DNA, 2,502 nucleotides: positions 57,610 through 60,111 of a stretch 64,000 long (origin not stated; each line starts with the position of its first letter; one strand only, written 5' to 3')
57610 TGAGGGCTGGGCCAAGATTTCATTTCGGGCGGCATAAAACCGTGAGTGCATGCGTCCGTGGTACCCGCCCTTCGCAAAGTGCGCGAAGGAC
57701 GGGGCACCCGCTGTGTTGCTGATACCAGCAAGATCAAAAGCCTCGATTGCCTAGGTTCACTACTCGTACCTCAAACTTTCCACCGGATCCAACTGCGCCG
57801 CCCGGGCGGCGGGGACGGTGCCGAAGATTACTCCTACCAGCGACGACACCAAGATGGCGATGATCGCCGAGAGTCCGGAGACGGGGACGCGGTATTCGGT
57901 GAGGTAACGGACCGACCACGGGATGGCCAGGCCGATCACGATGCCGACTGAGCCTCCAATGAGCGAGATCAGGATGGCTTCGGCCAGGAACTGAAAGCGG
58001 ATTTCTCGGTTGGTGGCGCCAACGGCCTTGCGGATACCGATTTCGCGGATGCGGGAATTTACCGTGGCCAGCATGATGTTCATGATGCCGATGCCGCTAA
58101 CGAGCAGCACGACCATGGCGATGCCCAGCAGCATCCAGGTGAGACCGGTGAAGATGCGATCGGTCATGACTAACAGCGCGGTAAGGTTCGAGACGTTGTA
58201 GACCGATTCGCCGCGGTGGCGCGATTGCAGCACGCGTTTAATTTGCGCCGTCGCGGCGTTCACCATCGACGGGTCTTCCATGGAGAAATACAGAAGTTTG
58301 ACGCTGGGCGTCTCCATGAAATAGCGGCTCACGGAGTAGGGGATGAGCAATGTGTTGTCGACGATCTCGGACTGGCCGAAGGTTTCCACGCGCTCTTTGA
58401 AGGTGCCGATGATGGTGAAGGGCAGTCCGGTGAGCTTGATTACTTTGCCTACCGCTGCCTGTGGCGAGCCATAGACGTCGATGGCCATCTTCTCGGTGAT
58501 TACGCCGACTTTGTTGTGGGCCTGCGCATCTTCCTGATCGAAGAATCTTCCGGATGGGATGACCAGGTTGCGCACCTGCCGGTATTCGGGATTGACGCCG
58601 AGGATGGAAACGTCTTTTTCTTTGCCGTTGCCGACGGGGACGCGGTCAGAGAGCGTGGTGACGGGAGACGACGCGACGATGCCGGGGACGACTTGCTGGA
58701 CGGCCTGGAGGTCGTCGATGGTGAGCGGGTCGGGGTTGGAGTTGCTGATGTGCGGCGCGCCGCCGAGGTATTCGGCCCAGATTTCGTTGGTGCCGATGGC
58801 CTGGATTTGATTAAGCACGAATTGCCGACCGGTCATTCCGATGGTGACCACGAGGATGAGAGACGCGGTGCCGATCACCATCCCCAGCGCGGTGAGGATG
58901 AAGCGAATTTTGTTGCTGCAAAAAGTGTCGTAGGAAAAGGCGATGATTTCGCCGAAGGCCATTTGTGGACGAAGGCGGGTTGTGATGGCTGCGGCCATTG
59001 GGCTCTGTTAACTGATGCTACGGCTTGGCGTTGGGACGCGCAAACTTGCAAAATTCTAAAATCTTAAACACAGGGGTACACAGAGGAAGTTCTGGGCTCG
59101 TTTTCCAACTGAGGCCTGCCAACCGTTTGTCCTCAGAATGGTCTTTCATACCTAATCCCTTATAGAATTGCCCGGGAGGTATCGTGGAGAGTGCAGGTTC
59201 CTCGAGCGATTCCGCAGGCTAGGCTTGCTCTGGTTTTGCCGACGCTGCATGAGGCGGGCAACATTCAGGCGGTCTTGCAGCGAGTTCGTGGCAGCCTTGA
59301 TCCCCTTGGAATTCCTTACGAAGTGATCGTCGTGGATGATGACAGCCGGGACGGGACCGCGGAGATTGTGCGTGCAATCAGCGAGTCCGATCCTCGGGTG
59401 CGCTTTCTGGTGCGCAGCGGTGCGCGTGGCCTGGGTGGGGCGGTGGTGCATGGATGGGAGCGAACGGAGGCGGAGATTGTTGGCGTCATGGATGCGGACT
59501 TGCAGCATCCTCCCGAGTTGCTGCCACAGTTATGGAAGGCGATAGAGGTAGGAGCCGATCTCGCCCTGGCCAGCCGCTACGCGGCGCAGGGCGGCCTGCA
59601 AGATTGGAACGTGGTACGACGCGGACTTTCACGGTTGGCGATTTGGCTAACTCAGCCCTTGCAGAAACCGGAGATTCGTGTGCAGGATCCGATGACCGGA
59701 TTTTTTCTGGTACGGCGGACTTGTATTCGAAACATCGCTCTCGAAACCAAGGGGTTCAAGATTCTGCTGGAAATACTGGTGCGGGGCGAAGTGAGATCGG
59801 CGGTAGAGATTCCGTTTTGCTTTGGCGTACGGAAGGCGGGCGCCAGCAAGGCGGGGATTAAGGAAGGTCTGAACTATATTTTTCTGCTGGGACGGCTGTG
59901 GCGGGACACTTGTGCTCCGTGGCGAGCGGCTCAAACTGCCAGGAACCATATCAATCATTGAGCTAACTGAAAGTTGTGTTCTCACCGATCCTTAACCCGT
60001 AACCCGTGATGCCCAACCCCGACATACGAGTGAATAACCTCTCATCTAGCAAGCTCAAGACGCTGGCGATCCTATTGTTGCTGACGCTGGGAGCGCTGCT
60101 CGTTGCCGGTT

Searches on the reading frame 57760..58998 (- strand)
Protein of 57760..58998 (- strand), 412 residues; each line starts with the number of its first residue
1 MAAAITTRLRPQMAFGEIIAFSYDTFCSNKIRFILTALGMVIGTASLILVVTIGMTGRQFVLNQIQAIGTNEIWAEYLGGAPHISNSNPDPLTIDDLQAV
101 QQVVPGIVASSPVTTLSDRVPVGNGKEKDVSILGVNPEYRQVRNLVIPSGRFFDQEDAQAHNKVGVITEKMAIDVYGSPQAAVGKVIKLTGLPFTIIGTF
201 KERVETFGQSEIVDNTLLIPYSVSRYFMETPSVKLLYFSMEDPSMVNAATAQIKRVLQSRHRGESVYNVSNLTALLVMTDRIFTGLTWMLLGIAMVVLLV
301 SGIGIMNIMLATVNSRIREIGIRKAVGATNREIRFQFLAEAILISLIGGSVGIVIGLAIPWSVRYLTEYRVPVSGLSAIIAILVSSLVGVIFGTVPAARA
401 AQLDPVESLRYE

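Call 77: search_protein_families(library=pfam, proteins=[window:57760-58998:-], max_evalue=0.00001)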
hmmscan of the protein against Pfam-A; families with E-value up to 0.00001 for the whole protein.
window:57760-58998:- (412 aa): 2 families
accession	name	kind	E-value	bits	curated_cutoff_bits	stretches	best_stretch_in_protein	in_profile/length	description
PF12704.14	MacB_PCD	-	1.5e-35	123.8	27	1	34-255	2-206/207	MacB-like periplasmic core domain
PF02687.27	FtsX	-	1.3e-19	70.8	25.5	1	293-405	3-120/120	FtsX-like permease C-terminal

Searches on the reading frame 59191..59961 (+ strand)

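Call 77: search_protein_families(library=pfam, proteins=[window:59191-59961:+], max_evalue=0.00001)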
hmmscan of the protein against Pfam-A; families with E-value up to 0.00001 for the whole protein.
window:59191-59961:+ (256 aa): 2 families
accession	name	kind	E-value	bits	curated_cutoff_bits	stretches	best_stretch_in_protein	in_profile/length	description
PF00535.33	Glycos_transf_2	-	3.6e-30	105.6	23.3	1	15-179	3-164/168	Glycosyl transferase family 2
PF13641.12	Glyco_tranf_2_3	-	3.8e-06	27.5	27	1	11-118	2-111/230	Glycosyltransferase like family 2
